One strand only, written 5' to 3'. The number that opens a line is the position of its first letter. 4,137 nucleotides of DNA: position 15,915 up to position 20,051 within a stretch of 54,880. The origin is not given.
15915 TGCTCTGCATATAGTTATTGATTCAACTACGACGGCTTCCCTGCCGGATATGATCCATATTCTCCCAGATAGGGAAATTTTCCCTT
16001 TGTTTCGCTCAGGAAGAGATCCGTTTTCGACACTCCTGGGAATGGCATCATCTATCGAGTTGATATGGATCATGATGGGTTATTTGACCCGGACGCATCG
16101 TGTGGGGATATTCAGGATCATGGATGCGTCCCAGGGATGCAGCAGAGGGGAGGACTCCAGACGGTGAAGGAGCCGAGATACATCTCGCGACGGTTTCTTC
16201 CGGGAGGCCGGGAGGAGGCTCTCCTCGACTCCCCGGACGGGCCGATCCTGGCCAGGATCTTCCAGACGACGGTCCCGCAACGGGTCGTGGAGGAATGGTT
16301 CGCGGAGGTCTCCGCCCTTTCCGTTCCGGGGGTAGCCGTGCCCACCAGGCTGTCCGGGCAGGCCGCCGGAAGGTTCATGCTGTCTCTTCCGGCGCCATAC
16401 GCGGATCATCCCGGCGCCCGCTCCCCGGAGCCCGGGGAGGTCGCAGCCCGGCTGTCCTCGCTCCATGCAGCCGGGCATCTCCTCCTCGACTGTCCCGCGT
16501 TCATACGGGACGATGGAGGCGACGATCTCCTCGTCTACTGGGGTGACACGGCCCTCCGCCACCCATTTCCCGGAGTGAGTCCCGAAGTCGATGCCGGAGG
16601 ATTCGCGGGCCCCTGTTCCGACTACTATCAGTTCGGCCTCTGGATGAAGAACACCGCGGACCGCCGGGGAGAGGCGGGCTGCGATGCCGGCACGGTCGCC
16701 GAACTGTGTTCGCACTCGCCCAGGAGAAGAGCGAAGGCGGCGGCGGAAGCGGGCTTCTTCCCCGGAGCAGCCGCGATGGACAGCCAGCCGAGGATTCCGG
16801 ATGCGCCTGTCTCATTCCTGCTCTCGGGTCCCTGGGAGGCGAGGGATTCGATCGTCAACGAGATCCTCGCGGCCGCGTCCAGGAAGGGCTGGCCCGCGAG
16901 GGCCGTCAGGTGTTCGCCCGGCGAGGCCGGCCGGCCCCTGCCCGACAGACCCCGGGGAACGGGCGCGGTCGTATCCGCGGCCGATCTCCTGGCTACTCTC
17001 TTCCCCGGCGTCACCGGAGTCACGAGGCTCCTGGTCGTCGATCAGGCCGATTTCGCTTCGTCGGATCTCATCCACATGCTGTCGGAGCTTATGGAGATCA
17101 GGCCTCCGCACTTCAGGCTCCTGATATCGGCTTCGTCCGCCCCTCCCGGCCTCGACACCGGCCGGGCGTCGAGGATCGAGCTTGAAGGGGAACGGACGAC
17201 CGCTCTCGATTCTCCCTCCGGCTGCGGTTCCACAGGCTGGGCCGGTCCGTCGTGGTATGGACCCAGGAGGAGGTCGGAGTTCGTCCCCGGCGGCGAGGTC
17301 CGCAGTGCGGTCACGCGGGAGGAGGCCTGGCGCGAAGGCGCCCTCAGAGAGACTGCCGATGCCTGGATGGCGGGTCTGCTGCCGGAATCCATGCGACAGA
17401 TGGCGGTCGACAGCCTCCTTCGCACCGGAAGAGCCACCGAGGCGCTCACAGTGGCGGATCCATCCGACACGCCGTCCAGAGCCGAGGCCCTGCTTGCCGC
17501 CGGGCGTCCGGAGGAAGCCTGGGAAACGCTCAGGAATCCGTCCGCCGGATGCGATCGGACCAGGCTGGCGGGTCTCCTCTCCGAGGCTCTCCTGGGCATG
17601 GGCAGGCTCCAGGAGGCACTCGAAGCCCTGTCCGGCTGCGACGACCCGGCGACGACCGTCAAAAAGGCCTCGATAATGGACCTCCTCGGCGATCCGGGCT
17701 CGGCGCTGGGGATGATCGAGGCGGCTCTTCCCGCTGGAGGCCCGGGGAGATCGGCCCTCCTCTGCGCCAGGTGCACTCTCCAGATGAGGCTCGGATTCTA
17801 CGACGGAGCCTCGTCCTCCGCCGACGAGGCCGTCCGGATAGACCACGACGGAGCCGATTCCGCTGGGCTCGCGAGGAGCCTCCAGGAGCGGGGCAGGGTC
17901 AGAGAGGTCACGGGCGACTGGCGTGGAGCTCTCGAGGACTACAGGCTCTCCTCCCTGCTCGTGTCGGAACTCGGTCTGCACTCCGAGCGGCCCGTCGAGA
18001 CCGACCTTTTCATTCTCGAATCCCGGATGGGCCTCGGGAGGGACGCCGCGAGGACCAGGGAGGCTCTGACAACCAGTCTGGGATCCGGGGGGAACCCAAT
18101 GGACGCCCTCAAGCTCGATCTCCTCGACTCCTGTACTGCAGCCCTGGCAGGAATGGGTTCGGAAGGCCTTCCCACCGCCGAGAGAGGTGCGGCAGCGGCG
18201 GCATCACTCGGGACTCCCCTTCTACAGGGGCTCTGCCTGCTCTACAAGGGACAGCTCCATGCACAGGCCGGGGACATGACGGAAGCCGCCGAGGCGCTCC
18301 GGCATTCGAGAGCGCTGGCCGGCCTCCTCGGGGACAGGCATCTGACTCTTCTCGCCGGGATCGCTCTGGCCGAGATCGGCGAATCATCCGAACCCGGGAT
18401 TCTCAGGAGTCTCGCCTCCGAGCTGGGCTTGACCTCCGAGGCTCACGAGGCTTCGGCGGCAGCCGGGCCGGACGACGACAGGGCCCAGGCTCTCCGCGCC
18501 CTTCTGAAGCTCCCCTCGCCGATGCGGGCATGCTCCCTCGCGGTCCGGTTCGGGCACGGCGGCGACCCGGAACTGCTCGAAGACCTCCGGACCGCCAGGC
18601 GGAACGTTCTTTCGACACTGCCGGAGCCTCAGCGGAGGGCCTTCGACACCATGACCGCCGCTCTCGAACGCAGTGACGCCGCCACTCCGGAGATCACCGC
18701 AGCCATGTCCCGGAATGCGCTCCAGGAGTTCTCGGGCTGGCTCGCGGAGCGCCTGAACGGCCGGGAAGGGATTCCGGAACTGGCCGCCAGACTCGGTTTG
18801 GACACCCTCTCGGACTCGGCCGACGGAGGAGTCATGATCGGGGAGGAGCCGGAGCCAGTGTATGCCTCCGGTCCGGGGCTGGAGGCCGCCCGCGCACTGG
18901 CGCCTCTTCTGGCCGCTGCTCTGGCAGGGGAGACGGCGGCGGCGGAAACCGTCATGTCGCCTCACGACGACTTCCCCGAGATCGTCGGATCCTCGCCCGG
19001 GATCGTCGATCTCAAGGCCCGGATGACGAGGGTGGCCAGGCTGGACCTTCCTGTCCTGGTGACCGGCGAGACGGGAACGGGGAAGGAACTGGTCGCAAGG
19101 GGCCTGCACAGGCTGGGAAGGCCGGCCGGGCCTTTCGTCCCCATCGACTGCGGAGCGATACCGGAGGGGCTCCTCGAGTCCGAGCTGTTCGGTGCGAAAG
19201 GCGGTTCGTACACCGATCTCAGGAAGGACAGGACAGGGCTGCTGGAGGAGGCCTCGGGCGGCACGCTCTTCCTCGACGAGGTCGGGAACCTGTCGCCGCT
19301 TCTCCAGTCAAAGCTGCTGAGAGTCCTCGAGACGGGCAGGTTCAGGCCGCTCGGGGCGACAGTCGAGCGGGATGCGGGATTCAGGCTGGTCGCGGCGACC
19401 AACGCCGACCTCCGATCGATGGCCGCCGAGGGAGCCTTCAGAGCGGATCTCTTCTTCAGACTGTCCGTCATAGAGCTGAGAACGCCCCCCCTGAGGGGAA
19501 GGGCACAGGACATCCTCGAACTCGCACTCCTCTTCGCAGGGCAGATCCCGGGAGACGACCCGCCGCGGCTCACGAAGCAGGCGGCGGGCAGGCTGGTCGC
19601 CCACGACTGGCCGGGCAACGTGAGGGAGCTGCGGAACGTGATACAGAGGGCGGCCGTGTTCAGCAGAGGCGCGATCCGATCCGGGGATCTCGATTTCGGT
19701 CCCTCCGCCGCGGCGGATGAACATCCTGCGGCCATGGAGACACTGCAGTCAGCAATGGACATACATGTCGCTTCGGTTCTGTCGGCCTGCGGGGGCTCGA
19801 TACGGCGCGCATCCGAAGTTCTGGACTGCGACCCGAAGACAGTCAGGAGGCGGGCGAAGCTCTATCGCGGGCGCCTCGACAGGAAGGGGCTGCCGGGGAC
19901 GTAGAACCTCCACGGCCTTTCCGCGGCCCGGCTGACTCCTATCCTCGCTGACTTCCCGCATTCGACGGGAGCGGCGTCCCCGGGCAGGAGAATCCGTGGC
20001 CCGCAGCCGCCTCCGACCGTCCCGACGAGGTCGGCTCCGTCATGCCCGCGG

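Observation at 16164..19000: The 950-aa N-terminal region of the EBP looks like a dead kinase plus a dead STAND NTPase plus a TPR array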

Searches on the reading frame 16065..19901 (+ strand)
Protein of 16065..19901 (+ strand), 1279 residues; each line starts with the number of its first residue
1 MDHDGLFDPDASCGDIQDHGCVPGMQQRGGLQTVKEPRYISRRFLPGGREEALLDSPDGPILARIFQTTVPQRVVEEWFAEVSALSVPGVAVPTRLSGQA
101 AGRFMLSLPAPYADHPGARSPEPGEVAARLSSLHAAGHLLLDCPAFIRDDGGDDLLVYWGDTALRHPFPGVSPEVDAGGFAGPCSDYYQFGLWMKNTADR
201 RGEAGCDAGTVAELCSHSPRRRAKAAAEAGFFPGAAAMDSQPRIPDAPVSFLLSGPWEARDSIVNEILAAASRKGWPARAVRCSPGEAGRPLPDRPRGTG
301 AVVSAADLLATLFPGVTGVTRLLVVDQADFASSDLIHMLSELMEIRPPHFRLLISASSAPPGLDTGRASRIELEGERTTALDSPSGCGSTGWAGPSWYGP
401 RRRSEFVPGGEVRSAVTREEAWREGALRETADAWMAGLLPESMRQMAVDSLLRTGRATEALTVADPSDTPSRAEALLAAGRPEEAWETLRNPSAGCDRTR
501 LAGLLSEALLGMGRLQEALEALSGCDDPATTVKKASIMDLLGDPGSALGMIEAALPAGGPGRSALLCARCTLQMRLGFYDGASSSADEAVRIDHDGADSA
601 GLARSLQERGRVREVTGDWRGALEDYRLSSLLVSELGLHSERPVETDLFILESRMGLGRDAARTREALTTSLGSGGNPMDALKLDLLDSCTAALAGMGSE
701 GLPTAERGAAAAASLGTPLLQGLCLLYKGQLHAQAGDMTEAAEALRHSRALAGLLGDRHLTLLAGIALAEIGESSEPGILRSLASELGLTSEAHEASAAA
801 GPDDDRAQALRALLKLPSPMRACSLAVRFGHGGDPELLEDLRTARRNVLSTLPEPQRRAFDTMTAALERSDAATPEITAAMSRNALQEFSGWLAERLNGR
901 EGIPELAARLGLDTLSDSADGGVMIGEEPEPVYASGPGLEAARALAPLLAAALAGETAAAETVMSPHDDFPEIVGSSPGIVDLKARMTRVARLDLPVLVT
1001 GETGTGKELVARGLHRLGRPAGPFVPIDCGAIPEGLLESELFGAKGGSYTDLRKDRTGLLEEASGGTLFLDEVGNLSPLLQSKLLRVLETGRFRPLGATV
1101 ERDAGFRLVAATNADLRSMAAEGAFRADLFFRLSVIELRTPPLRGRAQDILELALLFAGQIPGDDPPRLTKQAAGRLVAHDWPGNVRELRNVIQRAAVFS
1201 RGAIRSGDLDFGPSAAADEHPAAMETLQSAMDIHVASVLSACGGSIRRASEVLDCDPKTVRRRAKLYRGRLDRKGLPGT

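Call 3: search_protein_families(library=pfam, proteins=[window:16065-19901:+], max_evalue=10)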
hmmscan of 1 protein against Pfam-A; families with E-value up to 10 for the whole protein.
window:16065-19901:+ (1279 aa): 18 families
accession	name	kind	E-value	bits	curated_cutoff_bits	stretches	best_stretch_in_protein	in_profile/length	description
PF00158.32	Sigma54_activat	-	4.6e-56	189.5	20.2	1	973-1138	1-167/168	Sigma-54 interaction domain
PF14532.12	Sigma54_activ_2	-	1.4e-24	87.4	25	1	974-1143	1-138/138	Sigma-54 interaction domain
PF25601.1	AAA_lid_14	-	8.2e-13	48.4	27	1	1144-1209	1-70/87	AAA+ ATPase lid domain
PF07728.20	AAA_5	-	2.4e-05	24.8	22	1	996-1114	1-123/139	AAA domain (dynein-related subfamily)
PF07719.23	TPR_2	-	5.7e-05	23.4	27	1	724-751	3-30/34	Tetratricopeptide repeat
PF12895.13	ANAPC3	-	0.00022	21.9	27.2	1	465-524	22-81/82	Anaphase-promoting complex, cyclosome, subunit 3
PF13551.12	HTH_29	-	0.013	16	28.1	1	1239-1268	7-37/64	Winged helix-turn helix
PF13384.12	HTH_23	-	0.014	15.6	24.6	1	1238-1272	12-47/50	Homeodomain-like domain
PF02954.25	HTH_8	-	0.028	14.6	22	1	1238-1263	13-38/42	Bacterial regulatory protein, Fis family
PF07724.20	AAA_2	-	0.034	14.6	27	1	997-1094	6-105/166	AAA domain (Cdc48 subfamily)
PF01078.27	Mg_chelatase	-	0.045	13.6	20.3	1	1056-1114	98-158/207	Magnesium chelatase, subunit ChlI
PF13401.12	AAA_22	-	0.075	13.8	27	0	997-1017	8-28/130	AAA domain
PF13518.12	HTH_28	-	0.18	12.4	25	1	1243-1269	12-38/52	Helix-turn-helix domain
PF12775.13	AAA_7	-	0.19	11.7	25.8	1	982-1013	21-52/181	P-loop containing dynein motor region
PF13191.12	AAA_16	-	0.22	12.4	32.6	1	978-1086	7-118/167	AAA ATPase domain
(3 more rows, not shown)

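Call 4: search_protein_families(library=ncbifam, proteins=[window:16065-19901:+], max_evalue=10)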
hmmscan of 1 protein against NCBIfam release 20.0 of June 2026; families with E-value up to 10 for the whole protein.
window:16065-19901:+ (1279 aa): 30 families (the best 25 are shown)
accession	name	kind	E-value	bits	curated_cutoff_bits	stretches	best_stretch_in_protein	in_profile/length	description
NF003451.0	PRK05022.1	equivalog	1.1e-72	245.4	476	1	957-1206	176-429/512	nitric oxide reductase transcriptional regulator NorR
NF038308.1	RNA_repair_RtcR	equivalog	4.2e-70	237.1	650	1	971-1203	180-425/530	RNA repair transcriptional activator RtcR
TIGR01817.1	nifA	equivalog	6e-70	236.5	528.85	1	971-1224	196-453/534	nif-specific transcriptional activator NifA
TIGR02974.1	phageshock_pspF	equivalog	2.5e-69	234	443.55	1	973-1198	1-231/336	phage shock protein operon transcriptional activator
TIGR01818.1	ntrC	equivalog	4.5e-69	233.4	558.6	1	953-1240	114-412/463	nitrogen regulation protein NR(I)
NF008469.0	PRK11361.1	equivalog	1.1e-67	228.7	714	1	961-1205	133-381/461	acetoacetate metabolism transcriptional regulator AtoC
TIGR02915.1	PEP_resp_reg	equivalog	1.1e-66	225.5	502.6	1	970-1255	138-430/445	PEP-CTERM-box response regulator transcription factor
NF041552.1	TF_PrdR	equivalog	1.6e-66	224.9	795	1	967-1203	263-503/577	sigma-54 dependent transcriptional regulator PrdR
TIGR02329.1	propionate_PrpR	equivalog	1.6e-64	218.5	499.2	1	960-1201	201-451/526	propionate catabolism operon regulatory protein PrpR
NF011953.0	PRK15424.1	equivalog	2.3e-61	208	703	1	959-1255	207-522/538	propionate catabolism operon regulatory protein PrpR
NF008085.0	PRK10820.1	equivalog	1.2e-57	195.7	576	1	962-1209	195-447/520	transcriptional regulator TyrR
NF050807.1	TransRegFlbDCaul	equivalog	1.3e-57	195.6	750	1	972-1206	119-358/454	sigma-54-dependent transcriptional regulator FlbD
NF008622.0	PRK11608.1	equivalog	5.1e-57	193.3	529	1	972-1199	7-238/329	phage shock protein operon transcriptional activator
NF011958.0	PRK15429.1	equivalog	2.2e-56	191.8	830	1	959-1228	367-640/692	formate hydrogenlyase transcriptional activator FlhA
NF041946.1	LuxO_transreg_Vib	equivalog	6.8e-55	186.7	800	2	967-1202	129-368/463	quorum-sensing sigma-54 dependent transcriptional regulator LuxO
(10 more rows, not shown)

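Call 5: search_solved_structures(query=window:16065-19901:+, max_evalue=1)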
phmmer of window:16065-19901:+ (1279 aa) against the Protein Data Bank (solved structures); distinct sequences matched with E-value up to 1: 40.
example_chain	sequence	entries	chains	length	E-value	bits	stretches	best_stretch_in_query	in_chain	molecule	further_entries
9qq6_C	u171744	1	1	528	1.1e-59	206.1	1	973-1209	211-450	Nif-specific regulatory protein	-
4l4u_A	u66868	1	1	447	9.5e-57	196.4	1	972-1267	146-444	Transcriptional regulator (NtrC family)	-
1ny6_A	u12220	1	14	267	3.8e-56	194.4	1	972-1204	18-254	transcriptional regulator (NtrC family)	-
4ly6_A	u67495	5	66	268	3.8e-56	194.4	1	972-1204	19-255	Transcriptional regulator (NtrC family)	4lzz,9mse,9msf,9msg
6jdi_A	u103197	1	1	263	5e-56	194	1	970-1209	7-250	Nitrogen assimilation regulatory protein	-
3dzd_A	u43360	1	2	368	5.3e-56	193.9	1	965-1204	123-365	Transcriptional regulator (NtrC family)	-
1ny5_A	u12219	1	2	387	1.2e-55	192.7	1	972-1204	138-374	transcriptional regulator (NtrC family)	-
5exx_A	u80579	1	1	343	1.8e-55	192.2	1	970-1224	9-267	Transcriptional regulator FleQ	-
5exp_A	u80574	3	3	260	2.2e-55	191.9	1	970-1209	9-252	Transcriptional regulator FleQ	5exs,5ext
6j7e_A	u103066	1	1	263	2.4e-55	191.7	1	970-1209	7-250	Nitrogen assimilation regulatory protein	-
3m0e_A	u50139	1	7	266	2.5e-55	191.6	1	972-1204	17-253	Transcriptional regulator (NtrC family)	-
7ejw_C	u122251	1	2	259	2.7e-55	191.5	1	970-1209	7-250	Transcriptional regulator FleQ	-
8p53_C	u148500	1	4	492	4.3e-55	190.9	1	970-1222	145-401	Transcriptional regulator FleQ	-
6jdl_A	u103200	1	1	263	6.4e-55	190.3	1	970-1209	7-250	Nitrogen assimilation regulatory protein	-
8pb9_D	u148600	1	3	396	6.6e-55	190.3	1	970-1209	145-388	Transcriptional regulator FleQ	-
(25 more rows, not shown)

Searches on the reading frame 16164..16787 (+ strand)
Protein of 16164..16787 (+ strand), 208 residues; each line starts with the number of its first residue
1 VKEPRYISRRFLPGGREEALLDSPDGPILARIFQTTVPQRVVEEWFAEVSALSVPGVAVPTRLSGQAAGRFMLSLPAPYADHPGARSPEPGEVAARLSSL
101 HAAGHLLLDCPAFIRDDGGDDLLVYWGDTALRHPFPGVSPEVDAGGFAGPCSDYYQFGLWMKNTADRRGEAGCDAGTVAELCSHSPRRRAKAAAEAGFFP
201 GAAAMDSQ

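Call 46: predict_structure(alignment_id=A5)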
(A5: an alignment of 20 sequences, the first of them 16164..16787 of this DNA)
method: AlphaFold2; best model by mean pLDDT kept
length: 208 residues; sequences in the alignment: 20
mean_pLDDT: 90.0   pTM: 0.86
mean pLDDT of the five models: 90.0, 88.9, 87.5, 87.4, 87.0
residues with pLDDT >= 90: 157; 70-90: 33; 50-70: 17; < 50: 1
segments of 3 or more residues with pLDDT < 50: none
pLDDT, mean of each block of 10 residues (from residue 1): 89 92 95 95 98 97 94 92 72 96 95 90 95 85 93 96 77 83 96 93 63
secondary structure, 60 per line:
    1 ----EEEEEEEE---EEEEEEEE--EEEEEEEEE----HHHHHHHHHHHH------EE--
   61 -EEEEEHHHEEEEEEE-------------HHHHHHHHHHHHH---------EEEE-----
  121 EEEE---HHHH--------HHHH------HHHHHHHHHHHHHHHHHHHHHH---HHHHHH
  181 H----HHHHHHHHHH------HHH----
elements in order: E5-12 E16-23 E26-34 H39-50 E62-66 E70-76 H90-102 E112-115 E121-124 H128-131 H140-143 H150-171 H175-181 H186-195

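Call 50: fold_search(model_id=the predicted structure, library=pdb)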
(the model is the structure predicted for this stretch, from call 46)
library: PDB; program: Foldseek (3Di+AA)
matches with E <= 10: 1954; with E <= 0.001: 872
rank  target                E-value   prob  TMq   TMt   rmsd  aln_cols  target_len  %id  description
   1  5eak_B                2.4e-06  1.00  0.49  0.37   7.1       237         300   12  Optimization of Microtubule Affinity Regulating Kinase (MARK) Inhibitors with Improved Physical Properties (released 2016-02-17)
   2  3p86_A                2.6e-06  1.00  0.52  0.46   7.4       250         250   14  Crystal structure of CTR1 kinase domain mutant D676N in complex with staurosporine (released 2011-10-26)
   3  1y8g_B                3.5e-06  1.00  0.47  0.36   7.9       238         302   12  Catalytic and ubiqutin-associated domains of MARK2/PAR-1: Inactive double mutant with selenomethionine (released 2006-02-14)
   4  6l8l_C                3.7e-06  1.00  0.55  0.47   7.8       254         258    9  C-Src in complex with ibrutinib (released 2020-11-11)
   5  3qqu_B                4.0e-06  1.00  0.50  0.39   9.1       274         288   12  Cocrystal structure of unphosphorylated igf with pyrimidine 8 (released 2011-04-20)
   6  5bvk                  4.2e-06  1.00  0.47  0.38   9.2       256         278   12  Fragment-based discovery of potent and selective DDR1/2 inhibitors (released 2015-08-05)
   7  9ymt                  5.3e-06  1.00  0.55  0.45   6.6       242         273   12  Staphylococcus aureus serine/threonine kinase Stk1 with inhibitor GW779439X (released 2026-03-11)
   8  5xp7_A                5.3e-06  1.00  0.51  0.43   9.2       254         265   10  C-Src in complex with ATP-CHCl (released 2017-09-06)
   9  3p86_B                5.3e-06  1.00  0.48  0.43   7.6       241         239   13  Crystal structure of CTR1 kinase domain mutant D676N in complex with staurosporine (released 2011-10-26)
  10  6cz4                  8.1e-06  1.00  0.53  0.45   7.7       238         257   10  Structure of the PTK6 kinase domain bound to a type II inhibitor 2-{[(3R,4S)-3-fluoro-1-{[4-(trifluoromethoxy)phenyl]ace (released 2018-06-20)
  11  8otz_2                8.1e-06  1.00  0.53  0.45   7.5       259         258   15  48-nm repeat of the native axonemal doublet microtubule from bovine sperm (released 2023-11-22)
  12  7ng7                  9.7e-06  1.00  0.58  0.47   9.0       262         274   11  Src kinase bound to eCF506 trapped in inactive conformation (released 2021-09-15)
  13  8pau_A                1.0e-05  1.00  0.50  0.41  10.1       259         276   12  Crystal structure of MAP4K1 with a SMOL inhibitor (released 2024-06-26)
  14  4p2k                  1.1e-05  1.00  0.54  0.46   7.1       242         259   13  Structure of Ephrin type-A receptor 2 (released 2014-05-14)
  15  3oez_A                1.1e-05  1.00  0.52  0.44   8.0       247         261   10  crystal structure of the L317I mutant of the chicken c-Src tyrosine kinase domain complexed with imatinib (released 2011-08-17)
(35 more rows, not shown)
